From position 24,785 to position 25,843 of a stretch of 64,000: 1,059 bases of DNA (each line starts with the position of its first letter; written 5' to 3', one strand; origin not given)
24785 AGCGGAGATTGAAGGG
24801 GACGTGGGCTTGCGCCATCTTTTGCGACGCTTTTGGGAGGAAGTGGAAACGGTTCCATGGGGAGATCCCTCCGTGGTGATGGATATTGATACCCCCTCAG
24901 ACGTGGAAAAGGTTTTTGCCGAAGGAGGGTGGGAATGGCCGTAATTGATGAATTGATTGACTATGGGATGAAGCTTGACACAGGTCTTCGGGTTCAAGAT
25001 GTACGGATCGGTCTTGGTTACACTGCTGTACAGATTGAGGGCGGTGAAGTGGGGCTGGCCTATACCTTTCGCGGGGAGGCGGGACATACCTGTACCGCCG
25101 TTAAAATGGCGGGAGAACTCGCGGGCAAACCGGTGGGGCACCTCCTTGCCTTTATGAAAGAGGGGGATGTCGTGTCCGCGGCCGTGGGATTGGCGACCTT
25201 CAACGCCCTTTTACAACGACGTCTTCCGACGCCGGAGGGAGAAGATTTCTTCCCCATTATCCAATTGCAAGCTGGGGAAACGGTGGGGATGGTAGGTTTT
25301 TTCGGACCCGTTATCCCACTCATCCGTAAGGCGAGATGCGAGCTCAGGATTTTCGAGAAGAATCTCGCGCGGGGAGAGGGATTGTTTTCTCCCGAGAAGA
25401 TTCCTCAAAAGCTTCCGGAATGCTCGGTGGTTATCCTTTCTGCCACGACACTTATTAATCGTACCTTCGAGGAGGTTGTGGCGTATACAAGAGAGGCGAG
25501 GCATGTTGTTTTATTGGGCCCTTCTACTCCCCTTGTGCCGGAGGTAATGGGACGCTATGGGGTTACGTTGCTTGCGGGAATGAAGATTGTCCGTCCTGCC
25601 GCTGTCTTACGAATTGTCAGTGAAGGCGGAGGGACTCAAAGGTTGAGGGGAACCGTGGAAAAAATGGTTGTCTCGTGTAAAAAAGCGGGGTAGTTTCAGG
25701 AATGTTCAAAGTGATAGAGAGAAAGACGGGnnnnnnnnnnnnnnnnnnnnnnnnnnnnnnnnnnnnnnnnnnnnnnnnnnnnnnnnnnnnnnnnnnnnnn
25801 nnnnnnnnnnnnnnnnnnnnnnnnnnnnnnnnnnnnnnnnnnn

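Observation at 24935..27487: Two divergent DUF364-type putative metal-chelation paralogs flanking a Cys-tailed molybdopterin-binding protein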

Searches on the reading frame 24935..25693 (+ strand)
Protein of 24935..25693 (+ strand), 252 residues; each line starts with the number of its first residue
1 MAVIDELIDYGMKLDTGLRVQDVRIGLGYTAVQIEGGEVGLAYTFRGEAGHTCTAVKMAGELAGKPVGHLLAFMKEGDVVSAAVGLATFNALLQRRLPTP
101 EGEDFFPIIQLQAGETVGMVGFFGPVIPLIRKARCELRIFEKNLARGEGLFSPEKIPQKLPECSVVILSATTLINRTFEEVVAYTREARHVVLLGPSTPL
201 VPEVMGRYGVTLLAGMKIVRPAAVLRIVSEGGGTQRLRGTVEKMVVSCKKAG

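Call 3: search_protein_families(library=pfam, proteins=[window:24935-25693:+], max_evalue=0.01)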
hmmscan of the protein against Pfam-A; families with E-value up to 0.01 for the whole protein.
window:24935-25693:+ (252 aa): 2 families
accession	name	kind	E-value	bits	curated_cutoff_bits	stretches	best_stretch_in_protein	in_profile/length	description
PF04016.18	DUF364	-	3.1e-41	140.9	23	1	106-246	3-146/147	Putative heavy-metal chelation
PF13938.11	DUF4213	-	2.6e-18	66.5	23.5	1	14-93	8-75/75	Putative heavy-metal chelation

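Call 4: search_protein_families(library=ncbifam, proteins=[window:24935-25693:+], max_evalue=0.01)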
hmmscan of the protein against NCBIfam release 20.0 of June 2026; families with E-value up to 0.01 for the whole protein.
window:24935-25693:+ (252 aa): 0 families

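Call 35: search_solved_structures(query=window:24935-25693:+, max_evalue=1, show_alignments=1)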
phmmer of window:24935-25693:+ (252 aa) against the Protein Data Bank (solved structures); distinct sequences matched with E-value up to 1: 3.
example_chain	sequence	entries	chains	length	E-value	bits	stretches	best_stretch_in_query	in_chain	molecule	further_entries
3npg_A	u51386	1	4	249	1.6e-14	57.3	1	10-221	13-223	uncharacterized DUF364 family protein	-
3l5o_A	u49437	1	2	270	1.2e-12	51.1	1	107-230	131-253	uncharacterized protein from DUF364 family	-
9q2o_t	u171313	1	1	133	0.86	12.3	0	159-207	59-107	uL11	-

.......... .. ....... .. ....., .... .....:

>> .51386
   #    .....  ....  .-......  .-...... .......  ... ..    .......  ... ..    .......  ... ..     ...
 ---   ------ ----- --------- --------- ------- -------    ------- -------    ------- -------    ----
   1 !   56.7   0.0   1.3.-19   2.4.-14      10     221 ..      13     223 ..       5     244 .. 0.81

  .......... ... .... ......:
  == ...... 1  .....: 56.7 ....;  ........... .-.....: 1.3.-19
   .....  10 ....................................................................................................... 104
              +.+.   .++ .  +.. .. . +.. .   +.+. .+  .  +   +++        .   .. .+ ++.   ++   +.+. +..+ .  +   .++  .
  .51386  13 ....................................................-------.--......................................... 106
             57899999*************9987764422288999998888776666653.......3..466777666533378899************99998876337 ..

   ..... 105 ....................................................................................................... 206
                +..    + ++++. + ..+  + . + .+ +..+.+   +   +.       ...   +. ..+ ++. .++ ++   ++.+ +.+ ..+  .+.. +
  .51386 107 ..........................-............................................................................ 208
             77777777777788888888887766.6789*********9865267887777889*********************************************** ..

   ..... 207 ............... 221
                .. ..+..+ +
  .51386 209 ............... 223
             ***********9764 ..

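Call 91: list_cluster_members(proteins=[P0001, P0121, window:24935-25693:+, window:27484-28284:+, window:28311-29114:+, P0003, P0216])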
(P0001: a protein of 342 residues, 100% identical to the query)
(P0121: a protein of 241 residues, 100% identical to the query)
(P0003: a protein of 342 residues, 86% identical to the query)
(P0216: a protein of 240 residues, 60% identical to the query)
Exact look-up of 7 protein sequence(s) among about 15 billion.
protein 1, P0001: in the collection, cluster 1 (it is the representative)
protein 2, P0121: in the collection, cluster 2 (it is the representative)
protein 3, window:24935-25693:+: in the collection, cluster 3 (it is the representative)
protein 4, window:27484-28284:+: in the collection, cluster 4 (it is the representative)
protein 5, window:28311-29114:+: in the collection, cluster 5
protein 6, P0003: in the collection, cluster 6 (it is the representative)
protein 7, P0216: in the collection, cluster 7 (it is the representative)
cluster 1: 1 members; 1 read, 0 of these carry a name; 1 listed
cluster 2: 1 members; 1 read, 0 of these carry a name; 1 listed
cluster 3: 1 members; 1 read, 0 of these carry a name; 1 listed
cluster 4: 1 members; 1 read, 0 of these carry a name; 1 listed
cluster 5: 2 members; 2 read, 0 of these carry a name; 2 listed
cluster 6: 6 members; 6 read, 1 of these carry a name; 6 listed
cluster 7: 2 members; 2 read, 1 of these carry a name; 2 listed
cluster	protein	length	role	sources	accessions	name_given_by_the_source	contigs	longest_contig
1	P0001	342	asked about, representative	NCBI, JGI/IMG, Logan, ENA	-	-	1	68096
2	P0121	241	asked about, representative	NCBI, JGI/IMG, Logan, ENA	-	-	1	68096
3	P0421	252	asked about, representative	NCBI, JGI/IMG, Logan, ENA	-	-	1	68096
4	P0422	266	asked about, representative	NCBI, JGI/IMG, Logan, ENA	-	-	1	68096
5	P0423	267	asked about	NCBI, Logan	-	-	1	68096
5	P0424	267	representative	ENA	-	-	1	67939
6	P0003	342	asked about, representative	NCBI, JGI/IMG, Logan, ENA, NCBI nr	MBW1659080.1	MAG: molybdopterin-binding protein [Deltaproteobacteria bacterium] | molybdopterin-binding protein [Deltaproteobacteria bacterium]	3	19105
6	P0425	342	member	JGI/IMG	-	-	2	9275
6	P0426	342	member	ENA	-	-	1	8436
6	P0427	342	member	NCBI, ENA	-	-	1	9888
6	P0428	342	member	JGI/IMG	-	-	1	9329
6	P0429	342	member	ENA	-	-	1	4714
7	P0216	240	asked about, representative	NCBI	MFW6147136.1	MAG: Rossmann-like domain-containing protein [Thermodesulfobacteriota bacterium]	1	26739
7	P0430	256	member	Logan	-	-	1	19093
